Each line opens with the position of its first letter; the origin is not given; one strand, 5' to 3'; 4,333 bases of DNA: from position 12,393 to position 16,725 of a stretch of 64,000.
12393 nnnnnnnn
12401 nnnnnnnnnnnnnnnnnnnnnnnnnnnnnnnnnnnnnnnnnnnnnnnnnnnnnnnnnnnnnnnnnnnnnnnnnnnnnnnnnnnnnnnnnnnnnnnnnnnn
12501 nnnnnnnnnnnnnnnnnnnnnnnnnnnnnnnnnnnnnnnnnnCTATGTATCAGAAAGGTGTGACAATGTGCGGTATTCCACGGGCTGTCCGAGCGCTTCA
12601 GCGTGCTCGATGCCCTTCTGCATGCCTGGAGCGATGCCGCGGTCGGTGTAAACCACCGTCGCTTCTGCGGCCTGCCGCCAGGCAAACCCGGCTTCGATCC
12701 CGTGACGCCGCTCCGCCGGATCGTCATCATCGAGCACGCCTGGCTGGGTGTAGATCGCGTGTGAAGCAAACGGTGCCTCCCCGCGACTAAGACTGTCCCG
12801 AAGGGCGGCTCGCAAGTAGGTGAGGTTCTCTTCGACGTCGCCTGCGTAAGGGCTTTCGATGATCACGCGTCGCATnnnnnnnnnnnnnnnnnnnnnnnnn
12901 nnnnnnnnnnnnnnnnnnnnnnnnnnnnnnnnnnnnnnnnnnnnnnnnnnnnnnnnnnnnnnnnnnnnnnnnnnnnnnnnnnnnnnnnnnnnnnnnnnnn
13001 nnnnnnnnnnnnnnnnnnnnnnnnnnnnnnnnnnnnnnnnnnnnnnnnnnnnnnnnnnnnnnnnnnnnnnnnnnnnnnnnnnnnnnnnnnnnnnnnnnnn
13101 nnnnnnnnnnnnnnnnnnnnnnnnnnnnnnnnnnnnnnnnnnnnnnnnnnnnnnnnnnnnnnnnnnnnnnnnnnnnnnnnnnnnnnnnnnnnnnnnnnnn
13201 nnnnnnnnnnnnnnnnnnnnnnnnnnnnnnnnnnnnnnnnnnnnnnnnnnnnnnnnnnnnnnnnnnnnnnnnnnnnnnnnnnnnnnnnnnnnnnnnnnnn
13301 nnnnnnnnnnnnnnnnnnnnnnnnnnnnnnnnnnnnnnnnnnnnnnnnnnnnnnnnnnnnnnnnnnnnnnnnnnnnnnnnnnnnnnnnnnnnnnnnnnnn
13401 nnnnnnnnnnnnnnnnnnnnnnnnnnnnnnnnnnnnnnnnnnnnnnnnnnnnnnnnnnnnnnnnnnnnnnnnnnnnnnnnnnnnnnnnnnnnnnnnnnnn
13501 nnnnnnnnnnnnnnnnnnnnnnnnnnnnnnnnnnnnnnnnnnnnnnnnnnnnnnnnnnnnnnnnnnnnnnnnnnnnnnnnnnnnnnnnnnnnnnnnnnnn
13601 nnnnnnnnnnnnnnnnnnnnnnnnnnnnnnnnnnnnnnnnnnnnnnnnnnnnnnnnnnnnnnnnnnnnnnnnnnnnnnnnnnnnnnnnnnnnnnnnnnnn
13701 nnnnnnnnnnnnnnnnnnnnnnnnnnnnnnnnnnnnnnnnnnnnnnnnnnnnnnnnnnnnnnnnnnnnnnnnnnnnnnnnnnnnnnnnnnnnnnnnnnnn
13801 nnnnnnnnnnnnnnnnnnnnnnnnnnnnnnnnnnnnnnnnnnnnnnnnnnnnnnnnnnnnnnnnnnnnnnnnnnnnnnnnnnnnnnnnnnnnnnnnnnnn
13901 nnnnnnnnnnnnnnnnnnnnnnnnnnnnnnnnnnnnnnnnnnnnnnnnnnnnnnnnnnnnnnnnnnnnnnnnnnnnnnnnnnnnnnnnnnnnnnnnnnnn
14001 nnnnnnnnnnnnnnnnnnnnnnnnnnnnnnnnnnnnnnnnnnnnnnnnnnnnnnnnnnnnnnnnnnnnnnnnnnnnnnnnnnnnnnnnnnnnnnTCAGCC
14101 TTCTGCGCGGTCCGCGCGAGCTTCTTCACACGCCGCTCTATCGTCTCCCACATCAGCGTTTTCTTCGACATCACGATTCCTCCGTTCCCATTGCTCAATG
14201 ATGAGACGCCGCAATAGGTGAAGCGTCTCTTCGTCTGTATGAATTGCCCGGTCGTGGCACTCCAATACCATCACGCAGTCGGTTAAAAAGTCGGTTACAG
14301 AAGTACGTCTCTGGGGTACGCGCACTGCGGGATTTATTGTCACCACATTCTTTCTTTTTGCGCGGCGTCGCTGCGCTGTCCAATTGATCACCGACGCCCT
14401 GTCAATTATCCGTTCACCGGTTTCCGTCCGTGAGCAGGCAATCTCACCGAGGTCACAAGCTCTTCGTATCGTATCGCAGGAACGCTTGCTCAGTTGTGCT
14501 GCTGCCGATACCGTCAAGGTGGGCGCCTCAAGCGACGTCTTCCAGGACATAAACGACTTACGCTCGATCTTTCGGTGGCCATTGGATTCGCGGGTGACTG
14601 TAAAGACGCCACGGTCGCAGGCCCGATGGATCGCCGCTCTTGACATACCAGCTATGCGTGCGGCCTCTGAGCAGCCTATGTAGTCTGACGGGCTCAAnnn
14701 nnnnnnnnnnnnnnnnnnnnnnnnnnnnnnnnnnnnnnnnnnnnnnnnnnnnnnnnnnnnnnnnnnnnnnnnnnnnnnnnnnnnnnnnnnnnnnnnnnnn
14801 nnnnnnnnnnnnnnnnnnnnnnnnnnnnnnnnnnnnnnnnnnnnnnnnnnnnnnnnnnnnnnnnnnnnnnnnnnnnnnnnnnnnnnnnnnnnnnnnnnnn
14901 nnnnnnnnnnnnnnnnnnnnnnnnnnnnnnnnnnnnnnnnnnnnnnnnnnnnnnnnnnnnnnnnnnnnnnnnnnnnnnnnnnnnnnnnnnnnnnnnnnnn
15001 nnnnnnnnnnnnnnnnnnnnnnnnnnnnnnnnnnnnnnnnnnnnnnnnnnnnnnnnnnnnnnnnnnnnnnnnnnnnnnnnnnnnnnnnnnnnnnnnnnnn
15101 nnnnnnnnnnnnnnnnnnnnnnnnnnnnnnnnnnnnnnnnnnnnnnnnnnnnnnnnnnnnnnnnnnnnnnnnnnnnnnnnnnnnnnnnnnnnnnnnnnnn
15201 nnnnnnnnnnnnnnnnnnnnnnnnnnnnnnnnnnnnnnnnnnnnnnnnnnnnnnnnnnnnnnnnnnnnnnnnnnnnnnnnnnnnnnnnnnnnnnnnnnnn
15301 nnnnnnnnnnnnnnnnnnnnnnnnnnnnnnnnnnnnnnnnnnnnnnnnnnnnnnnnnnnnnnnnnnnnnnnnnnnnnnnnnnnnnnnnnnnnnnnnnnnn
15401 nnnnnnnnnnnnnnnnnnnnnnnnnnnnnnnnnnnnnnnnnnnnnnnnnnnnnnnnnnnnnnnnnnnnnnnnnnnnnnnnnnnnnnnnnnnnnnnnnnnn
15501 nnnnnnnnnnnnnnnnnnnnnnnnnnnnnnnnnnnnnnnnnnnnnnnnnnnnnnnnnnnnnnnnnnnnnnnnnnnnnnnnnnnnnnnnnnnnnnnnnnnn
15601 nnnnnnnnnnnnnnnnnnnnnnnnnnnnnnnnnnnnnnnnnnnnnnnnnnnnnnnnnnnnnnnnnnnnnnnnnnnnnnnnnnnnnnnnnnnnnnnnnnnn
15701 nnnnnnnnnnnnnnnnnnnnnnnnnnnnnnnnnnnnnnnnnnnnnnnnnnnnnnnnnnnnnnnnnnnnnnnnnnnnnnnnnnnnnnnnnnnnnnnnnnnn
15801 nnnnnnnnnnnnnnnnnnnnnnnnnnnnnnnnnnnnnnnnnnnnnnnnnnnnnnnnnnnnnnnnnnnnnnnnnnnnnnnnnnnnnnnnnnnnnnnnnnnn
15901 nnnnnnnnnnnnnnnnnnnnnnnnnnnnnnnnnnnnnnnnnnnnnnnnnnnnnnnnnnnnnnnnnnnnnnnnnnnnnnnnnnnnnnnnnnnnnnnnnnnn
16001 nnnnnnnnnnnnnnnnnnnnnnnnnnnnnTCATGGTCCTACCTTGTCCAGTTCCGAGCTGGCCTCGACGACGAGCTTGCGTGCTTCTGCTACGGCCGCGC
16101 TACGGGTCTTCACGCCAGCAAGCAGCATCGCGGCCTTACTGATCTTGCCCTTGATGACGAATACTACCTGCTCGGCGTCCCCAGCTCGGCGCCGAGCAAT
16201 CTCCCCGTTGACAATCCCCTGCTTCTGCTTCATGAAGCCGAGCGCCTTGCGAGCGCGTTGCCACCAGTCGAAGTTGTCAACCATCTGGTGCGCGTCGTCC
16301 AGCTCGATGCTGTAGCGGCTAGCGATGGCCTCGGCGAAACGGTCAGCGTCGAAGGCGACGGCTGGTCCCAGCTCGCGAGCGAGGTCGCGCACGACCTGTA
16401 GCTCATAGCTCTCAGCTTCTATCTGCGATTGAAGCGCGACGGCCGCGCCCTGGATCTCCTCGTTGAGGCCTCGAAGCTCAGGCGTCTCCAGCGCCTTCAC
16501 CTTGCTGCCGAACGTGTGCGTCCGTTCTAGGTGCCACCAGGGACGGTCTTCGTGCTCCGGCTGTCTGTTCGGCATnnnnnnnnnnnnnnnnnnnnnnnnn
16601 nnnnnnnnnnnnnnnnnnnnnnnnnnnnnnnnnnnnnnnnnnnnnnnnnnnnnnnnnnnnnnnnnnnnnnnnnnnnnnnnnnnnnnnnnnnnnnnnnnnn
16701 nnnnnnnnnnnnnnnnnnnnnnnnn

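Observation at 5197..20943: Scattered nucleotide-processing accessory genes (NUDIX, CYTH, SLOG/YpsA, DUF4326, DUF1653)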

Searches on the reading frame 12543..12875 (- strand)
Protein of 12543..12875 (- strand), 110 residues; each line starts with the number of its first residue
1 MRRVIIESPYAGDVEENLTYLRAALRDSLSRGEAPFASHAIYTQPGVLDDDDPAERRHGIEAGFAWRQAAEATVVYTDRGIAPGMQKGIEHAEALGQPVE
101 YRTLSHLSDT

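Call 6: search_protein_families(library=pfam, proteins=[window:12543-12875:-], max_evalue=0.01)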
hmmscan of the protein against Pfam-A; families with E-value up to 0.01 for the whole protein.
window:12543-12875:- (110 aa): 1 family
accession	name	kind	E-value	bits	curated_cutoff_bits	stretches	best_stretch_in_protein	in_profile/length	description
PF24963.1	DUF7768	-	3.1e-31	108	26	1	3-102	2-98/98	Domain of unknown function (DUF7768)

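Call 8: search_protein_families(library=phrogs, proteins=[window:12543-12875:-], max_evalue=0.001)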
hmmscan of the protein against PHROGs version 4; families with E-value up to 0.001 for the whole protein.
window:12543-12875:- (110 aa): 2 families
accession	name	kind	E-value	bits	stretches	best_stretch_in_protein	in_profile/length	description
phrog_24212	-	unknown function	1.2e-32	114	1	3-104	96-201/204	-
phrog_355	-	DNA, RNA and nucleotide metabolism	2.1e-24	87.3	1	1-105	74-175/249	nucleoside 2-deoxyribosyltransferase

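Call 33: search_protein_families(library=ncbifam, proteins=[window:12543-12875:-], max_evalue=0.01)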
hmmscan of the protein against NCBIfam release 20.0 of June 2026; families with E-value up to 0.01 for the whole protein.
window:12543-12875:- (110 aa): 0 families

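Call 34: search_protein_families(library=padloc, proteins=[window:12543-12875:-], max_evalue=0.01)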
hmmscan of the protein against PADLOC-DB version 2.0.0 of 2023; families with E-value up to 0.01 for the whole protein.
window:12543-12875:- (110 aa): 0 families

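Call 84: search_solved_structures(query=window:12543-12875:-, max_evalue=1, show_alignments=2)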
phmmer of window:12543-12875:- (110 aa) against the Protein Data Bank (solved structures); distinct sequences matched with E-value up to 1: 1.
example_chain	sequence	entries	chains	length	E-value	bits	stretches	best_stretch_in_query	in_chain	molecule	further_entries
6cul_A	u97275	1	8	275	0.03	18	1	25-59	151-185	Pyoverdine synthetase F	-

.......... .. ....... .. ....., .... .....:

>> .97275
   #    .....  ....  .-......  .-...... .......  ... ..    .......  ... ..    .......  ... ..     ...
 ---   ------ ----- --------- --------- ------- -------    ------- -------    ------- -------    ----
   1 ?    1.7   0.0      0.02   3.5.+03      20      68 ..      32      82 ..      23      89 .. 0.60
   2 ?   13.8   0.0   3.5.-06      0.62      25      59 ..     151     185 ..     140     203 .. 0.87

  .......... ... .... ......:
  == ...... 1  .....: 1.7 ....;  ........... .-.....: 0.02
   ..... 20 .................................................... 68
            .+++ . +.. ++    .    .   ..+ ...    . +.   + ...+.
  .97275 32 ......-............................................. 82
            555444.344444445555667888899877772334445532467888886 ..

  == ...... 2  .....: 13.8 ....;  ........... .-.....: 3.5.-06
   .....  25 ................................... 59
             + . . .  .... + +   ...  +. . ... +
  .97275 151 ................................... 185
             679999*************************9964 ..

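Call 103: search_dna_similar(query=window:12543-12875:-, collection=phages, mode=protein, max_rows=10)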
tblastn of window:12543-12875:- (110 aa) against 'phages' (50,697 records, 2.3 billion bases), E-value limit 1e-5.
Records with a match: 382; places in all: 382; records where one place covers at least 80% of the query: 379.
Best place of each record, by identity: 60-80% 14; <60% 368.
By first word of the organism name: Vibrio 266; Gordonia 18; Stenotrophomonas 15; Erwinia 10; Cronobacter 8; Yersinia 6; phage 6; Rhizobium 5; Cellulophaga 5; Salmonella 4; and 22 more.
By host as written in the record: - 234; Vibrio cyclitrophicus 15; Gordonia terrae 3612 12; Stenotrophomonas maltophilia 11; Vibrio crassostreae 7; Vibrio parahaemolyticus 6; Yersinia enterocolitica 4; Cronobacter sakazakii 4; and 53 more.
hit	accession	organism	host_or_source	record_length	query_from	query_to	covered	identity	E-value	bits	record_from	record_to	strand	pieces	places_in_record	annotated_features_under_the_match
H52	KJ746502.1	Rhizobium phage vB_RleM_PPF1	Rhizobium leguminosarum strain F1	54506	1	104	95%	64.4%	3e-36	135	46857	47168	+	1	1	hypothetical protein (x2)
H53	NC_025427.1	Rhizobium phage vB_RleM_PPF1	Rhizobium leguminosarum strain F1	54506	1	104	95%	64.4%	3e-36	135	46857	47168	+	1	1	hypothetical protein | DNA methyltransferase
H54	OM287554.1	Alteromonas phage vB_AmaS-R9Y1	Alteromonas macleodii ATCC 27126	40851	3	104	93%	64.7%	2e-38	141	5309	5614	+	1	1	hypothetical protein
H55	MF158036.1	Salmonella phage St161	Salmonella enterica sv. typhimurium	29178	1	104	95%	62.5%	6e-38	139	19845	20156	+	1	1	hypothetical protein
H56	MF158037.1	Salmonella phage St162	Salmonella enterica sv. typhimurium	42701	1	104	95%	62.5%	7e-38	139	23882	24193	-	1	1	hypothetical protein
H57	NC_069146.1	Salmonella phage St162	Salmonella enterica sv. typhimurium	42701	1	104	95%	62.5%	7e-38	139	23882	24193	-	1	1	hypothetical protein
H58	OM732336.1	Alteromonas phage vB_AmaS-R9Y2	Alteromonas macleodii ATCC 27126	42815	3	104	93%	62.7%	2e-37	138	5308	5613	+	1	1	hypothetical protein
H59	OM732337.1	Alteromonas phage vB_AmaS-R9Y3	Alteromonas macleodii ATCC 27126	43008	3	104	93%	62.7%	2e-37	138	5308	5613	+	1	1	hypothetical protein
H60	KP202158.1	Yersinia phage vB_YenM_TG1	Yersinia enterocolitica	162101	2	105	95%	60.6%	2e-36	135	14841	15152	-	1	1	hypothetical protein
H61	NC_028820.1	Yersinia phage vB_YenM_TG1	Yersinia enterocolitica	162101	2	105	95%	60.6%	2e-36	135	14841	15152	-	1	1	hypothetical protein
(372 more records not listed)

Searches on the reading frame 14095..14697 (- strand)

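Call 6: search_protein_families(library=pfam, proteins=[window:14095-14697:-], max_evalue=0.01)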
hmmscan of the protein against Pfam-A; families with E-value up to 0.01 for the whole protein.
window:14095-14697:- (200 aa): 2 families
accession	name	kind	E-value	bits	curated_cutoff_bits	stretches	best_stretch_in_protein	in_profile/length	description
PF12728.13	HTH_17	-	4.5e-10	40.1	27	2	10-54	5-48/51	Helix-turn-helix domain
PF13338.12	AbiEi_4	-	0.0047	17.4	25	0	10-32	17-38/49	Transcriptional regulator, AbiEi antitoxin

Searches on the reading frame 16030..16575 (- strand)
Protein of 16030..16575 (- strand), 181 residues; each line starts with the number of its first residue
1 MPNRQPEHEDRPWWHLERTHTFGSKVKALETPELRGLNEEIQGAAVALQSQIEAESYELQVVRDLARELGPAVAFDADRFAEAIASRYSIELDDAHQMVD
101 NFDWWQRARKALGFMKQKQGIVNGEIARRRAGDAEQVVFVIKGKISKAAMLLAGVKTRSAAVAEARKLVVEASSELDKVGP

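Call 3: search_protein_families(library=pfam, proteins=[window:16030-16575:-], max_evalue=0.01)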
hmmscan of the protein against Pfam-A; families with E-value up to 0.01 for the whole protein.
window:16030-16575:- (181 aa): 1 family
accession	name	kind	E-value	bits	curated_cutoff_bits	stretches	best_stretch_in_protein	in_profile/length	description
PF21351.2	TetR_C_41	-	0.0038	17.9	27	1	90-168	23-100/108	Tetracyclin repressor-like, C-terminal domain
